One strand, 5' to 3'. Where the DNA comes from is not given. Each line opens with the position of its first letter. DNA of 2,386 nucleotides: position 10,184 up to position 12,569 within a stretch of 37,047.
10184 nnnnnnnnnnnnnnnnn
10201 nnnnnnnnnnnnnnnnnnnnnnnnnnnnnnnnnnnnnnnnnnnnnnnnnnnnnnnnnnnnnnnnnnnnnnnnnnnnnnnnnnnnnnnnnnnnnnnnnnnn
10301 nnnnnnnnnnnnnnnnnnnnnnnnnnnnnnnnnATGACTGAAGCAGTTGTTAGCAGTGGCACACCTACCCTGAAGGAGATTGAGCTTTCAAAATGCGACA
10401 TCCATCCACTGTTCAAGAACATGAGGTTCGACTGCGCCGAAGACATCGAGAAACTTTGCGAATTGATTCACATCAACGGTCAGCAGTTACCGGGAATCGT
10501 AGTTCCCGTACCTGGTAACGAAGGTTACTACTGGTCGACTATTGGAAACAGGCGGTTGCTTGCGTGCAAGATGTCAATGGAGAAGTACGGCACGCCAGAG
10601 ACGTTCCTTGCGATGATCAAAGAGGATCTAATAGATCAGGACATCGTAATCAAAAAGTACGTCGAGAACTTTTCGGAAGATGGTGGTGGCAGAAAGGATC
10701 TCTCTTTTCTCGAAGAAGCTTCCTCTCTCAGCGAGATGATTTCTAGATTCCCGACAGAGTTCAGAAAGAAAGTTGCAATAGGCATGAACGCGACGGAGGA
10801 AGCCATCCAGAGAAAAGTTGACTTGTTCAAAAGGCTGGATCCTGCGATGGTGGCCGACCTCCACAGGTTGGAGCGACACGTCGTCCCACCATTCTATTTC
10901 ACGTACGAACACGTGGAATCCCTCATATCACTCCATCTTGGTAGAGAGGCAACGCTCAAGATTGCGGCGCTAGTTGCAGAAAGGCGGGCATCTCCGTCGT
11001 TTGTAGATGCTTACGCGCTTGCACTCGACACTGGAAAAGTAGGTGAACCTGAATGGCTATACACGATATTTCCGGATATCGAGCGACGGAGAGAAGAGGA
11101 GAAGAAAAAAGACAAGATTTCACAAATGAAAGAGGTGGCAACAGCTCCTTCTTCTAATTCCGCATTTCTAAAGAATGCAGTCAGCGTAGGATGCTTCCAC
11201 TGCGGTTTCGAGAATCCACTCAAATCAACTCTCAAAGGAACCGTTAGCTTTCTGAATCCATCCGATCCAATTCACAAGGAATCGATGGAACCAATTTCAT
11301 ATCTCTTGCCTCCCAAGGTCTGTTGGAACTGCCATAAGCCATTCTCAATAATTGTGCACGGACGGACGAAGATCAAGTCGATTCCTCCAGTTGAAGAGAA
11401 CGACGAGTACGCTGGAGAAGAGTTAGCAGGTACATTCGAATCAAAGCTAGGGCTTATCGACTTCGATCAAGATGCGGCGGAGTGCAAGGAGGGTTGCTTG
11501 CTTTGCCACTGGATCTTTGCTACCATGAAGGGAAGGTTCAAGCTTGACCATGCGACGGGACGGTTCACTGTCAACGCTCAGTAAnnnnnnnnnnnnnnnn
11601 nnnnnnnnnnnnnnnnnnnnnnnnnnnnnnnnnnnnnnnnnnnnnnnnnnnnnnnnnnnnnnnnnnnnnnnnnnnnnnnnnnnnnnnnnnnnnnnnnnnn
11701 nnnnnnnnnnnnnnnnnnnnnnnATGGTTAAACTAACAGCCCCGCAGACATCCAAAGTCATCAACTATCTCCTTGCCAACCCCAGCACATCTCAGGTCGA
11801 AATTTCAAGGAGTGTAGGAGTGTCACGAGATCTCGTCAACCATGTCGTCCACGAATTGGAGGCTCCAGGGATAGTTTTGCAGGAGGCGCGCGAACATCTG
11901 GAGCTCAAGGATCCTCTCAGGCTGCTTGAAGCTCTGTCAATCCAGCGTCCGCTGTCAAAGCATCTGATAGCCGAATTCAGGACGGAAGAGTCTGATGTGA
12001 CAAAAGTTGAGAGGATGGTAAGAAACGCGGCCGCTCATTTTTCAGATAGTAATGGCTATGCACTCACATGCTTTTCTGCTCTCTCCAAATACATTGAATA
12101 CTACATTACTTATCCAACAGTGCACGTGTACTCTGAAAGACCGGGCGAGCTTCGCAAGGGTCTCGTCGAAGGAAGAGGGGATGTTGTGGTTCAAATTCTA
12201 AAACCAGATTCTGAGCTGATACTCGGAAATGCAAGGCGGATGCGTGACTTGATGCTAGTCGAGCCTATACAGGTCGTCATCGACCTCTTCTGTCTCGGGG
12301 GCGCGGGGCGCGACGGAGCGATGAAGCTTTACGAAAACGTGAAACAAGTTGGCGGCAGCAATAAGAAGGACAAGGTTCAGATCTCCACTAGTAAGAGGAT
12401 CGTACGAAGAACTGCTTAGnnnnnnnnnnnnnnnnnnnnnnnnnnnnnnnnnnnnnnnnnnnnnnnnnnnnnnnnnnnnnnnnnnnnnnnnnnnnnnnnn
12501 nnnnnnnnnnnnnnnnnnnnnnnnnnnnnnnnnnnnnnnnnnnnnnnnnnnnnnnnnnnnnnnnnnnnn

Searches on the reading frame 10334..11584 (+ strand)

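Call 3: search_protein_families(library=pfam, proteins=[window:10334-11584:+], max_evalue=0.01)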
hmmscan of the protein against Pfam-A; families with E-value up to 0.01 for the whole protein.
window:10334-11584:+ (416 aa): 0 families

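Call 4: search_protein_families(library=ncbifam, proteins=[window:10334-11584:+], max_evalue=0.01)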
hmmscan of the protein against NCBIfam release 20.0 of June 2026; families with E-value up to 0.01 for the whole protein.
window:10334-11584:+ (416 aa): 4 families
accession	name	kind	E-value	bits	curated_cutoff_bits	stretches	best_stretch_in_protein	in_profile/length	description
TIGR03454.1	partition_RepB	equivalog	3.6e-12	46.3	201.5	1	16-139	65-178/325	plasmid partitioning protein RepB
TIGR00180.1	parB_part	domain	5.7e-09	36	58.45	1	13-175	5-153/186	ParB/RepB/Spo0J family partition protein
NF010440.0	PRK13866.1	equivalog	2.8e-06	26.7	522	1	15-129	67-169/336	plasmid partitioning protein RepB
TIGR04285.1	nucleoid_noc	exception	0.0018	17.7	315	1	35-165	23-138/255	nucleoid occlusion protein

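Call 5: search_protein_families(library=padloc, proteins=[window:10334-11584:+], max_evalue=0.01)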
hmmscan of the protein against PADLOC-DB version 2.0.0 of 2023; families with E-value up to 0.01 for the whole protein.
window:10334-11584:+ (416 aa): 0 families

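Call 11: search_protein_families(library=pfam, proteins=[window:10334-11584:+], max_evalue=10)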
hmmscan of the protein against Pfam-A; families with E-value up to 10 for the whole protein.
window:10334-11584:+ (416 aa): 1 family
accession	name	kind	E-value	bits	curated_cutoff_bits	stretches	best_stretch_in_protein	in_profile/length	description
PF09699.15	Paired_CXXCH_1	-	9.7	6.4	20.6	0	327-336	29-38/41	Doubled CXXCH motif (Paired_CXXCH_1)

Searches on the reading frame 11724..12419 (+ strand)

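Call 3: search_protein_families(library=pfam, proteins=[window:11724-12419:+], max_evalue=0.01)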
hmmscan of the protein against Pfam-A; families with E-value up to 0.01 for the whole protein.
window:11724-12419:+ (231 aa): 4 families
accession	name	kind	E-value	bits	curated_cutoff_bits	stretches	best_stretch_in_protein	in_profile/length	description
PF13412.12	HTH_24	-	2.6e-06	27.3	21.9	1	11-51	7-47/48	Winged helix-turn-helix DNA-binding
PF12802.13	MarR_2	-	0.00061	20.3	27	1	11-51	9-50/61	MarR family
PF13545.12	HTH_Crp_2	-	0.0018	18.7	27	1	22-69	23-69/70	Crp-like helix-turn-helix domain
PF01978.25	TrmB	-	0.0077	16.5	25.6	0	14-55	15-56/68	Sugar-specific transcriptional regulator TrmB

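Call 4: search_protein_families(library=ncbifam, proteins=[window:11724-12419:+], max_evalue=0.01)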
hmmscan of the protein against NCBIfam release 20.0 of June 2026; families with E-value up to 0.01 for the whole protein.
window:11724-12419:+ (231 aa): 2 families
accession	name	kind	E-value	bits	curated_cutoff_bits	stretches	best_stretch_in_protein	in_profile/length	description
NF008847.0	PRK11886.1-2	equivalog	0.002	17.5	293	1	9-79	7-78/320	bifunctional biotin--[acetyl-CoA-carboxylase] ligase/biotin operon repressor BirA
TIGR01884.1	cas_HTH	subfamily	0.0027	17.1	60.2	1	10-56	145-191/202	CRISPR-associated CARF protein Csa3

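Call 5: search_protein_families(library=padloc, proteins=[window:11724-12419:+], max_evalue=0.01)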
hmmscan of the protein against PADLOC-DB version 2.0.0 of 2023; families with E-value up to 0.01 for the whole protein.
window:11724-12419:+ (231 aa): 4 families
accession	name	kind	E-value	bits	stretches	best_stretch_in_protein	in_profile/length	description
PDLC01434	CasR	-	2.9e-05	22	1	8-57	129-177/191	"CAS-I,CAS-II,CAS-III,CAS-IV,CAS-V,CAS-VI; associated_signaling"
PDLC01850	CARF3--CARF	-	0.00056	17.8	1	9-59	147-198/209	-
PDLC01268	CasR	-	0.00092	17.2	1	8-57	125-172/179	"CAS-I,CAS-II,CAS-III,CAS-IV,CAS-V,CAS-VI; associated_signaling"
PDLC01853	CARF3--CARF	-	0.001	16.8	1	9-58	140-191/209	-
